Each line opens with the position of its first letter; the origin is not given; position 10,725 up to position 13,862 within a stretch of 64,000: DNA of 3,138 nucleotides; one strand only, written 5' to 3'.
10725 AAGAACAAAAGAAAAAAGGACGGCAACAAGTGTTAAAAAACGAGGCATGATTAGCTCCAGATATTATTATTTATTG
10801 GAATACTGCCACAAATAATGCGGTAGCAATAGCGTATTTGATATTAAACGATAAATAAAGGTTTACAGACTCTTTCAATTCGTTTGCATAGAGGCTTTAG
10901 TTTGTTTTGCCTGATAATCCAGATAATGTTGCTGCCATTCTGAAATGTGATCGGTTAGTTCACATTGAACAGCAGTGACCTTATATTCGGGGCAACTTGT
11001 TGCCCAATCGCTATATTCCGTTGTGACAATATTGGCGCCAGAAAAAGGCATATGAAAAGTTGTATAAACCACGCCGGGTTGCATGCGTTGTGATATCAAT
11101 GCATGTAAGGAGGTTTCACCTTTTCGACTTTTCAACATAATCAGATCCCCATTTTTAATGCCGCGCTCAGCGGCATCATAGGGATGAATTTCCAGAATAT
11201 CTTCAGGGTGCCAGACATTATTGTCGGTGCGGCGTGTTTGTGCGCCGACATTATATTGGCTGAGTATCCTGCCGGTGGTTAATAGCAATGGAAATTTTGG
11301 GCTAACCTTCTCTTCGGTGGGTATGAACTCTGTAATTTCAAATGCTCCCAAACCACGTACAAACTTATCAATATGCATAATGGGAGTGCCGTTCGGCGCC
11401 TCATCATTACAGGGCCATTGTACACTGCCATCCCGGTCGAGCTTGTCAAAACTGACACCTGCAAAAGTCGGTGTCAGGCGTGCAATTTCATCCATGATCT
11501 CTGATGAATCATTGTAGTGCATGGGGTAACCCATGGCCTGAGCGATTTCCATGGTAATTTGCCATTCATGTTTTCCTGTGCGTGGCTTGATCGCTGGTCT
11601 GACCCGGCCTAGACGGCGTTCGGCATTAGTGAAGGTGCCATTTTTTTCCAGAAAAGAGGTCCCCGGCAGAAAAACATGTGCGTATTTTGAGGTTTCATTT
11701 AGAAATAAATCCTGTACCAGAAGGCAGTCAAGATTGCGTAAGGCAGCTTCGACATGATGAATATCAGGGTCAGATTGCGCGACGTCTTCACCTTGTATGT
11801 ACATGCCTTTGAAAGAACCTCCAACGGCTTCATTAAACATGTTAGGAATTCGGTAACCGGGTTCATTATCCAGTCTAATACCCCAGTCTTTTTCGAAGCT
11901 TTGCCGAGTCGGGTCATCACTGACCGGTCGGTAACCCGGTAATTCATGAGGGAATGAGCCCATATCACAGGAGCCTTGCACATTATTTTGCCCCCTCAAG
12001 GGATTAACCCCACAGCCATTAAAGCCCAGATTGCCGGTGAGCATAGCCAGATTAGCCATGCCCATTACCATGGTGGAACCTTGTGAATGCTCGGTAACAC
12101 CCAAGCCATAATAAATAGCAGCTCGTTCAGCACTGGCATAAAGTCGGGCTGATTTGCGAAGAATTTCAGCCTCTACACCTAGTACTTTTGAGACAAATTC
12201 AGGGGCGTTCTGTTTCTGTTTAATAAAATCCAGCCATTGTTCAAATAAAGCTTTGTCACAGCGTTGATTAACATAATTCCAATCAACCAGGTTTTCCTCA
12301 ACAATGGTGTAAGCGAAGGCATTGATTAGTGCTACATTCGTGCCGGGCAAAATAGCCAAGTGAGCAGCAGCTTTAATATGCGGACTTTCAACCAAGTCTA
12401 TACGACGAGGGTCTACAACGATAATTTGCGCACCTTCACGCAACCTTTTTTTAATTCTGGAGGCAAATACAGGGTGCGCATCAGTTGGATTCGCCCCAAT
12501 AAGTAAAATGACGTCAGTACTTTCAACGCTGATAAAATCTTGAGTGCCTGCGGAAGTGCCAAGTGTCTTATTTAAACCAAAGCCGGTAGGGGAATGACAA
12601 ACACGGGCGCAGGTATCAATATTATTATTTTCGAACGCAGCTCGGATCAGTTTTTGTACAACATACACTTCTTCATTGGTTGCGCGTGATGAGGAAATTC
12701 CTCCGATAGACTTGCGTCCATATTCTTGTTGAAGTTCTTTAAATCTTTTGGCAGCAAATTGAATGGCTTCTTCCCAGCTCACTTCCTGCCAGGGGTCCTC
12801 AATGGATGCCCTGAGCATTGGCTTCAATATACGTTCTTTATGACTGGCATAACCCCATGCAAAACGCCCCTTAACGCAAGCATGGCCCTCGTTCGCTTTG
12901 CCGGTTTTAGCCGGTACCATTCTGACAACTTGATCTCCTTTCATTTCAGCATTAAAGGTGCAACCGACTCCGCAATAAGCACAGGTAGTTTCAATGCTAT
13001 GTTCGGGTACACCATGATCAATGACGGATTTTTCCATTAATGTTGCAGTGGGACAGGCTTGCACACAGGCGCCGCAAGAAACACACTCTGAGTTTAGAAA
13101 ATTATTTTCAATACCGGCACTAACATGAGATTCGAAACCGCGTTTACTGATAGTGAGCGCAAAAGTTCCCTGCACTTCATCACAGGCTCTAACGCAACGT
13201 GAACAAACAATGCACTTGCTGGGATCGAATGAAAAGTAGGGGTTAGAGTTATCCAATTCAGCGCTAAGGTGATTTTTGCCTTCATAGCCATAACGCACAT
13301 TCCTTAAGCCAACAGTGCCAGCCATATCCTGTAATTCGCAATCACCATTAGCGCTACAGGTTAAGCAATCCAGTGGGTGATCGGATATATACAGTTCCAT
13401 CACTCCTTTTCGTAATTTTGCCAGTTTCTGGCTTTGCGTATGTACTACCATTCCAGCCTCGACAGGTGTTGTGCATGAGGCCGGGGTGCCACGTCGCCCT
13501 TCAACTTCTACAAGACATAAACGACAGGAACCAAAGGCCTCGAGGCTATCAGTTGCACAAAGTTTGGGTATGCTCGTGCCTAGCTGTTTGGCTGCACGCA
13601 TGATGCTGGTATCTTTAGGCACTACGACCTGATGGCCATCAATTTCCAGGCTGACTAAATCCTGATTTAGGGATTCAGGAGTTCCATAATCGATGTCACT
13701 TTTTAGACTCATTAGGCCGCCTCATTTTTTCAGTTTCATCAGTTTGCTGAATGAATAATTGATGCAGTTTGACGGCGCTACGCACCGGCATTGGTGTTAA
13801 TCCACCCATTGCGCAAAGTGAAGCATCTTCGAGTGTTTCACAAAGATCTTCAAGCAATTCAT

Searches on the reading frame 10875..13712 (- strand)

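Call 56: search_protein_families(library=ncbifam, proteins=[window:10875-13712:-], max_evalue=1e-10)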
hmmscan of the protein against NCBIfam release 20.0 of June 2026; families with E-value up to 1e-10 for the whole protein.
window:10875-13712:- (945 aa): 29 families (the best 25 are shown)
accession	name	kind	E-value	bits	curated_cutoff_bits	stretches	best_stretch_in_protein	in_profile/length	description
TIGR01591.1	Fdh-alpha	equivalog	2.3e-262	872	666.25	1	242-916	1-671/672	formate dehydrogenase subunit alpha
NF047855.1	AssmNtatRedNasC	equivalog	7.2e-129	431.1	1100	1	237-917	18-706/708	assimilatory nitrate reductase catalytic subunit NasC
TIGR01973.1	NuoG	equivalog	1.8e-104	350.7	470.05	1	22-718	1-601/606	NADH-quinone oxidoreductase subunit NuoG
NF005895.0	PRK07860.1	equivalog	1.6e-98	330.8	802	1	13-748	11-679/811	NADH-quinone oxidoreductase subunit G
NF041323.1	Nitr_red_NasA_Halo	equivalog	5.8e-73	246.5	1000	1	247-916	3-671/673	assimilatory nitrate reductase NasA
NF010055.0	PRK13532.1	equivalog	2.2e-70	237.9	904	2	239-485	42-291/830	nitrate reductase catalytic subunit NapA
TIGR01701.1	Fdhalpha-like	subfamily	1.4e-68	231.7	582.15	1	292-917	97-741/744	FdhF/YdeP family oxidoreductase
TIGR01706.1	NAPA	equivalog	2.1e-66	224.8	930.55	2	205-486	7-292/830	periplasmic nitrate reductase subunit alpha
NF040763.1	FeFe_hydrog_A6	exception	3.1e-65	220.6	765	1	20-232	1-212/571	NADH-dependent [FeFe] hydrogenase, group A6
TIGR01553.1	formate-DH-alph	equivalog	5.6e-65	219.7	814.2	2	241-485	46-304/1009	formate dehydrogenase-N subunit alpha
NF005745.0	PRK07569.1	equivalog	1.9e-60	204.2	333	1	19-229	3-211/238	bidirectional hydrogenase complex protein HoxU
NF041513.1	formate_DH_Act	exception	1.9e-53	181.6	1400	2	238-483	41-293/1067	formate dehydrogenase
TIGR02166.1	dmsA_ynfE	subfamily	3.3e-48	164.3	777.7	1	208-577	10-406/794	DMSO/selenate family reductase complex A subunit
NF012032.0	PRK15488.1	equivalog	1.7e-46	158.6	694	1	204-566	7-359/759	thiosulfate reductase PhsA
NF006305.0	PRK08493.1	equivalog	1.4e-39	135.9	591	1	20-264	2-262/819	NADH-quinone oxidoreductase subunit G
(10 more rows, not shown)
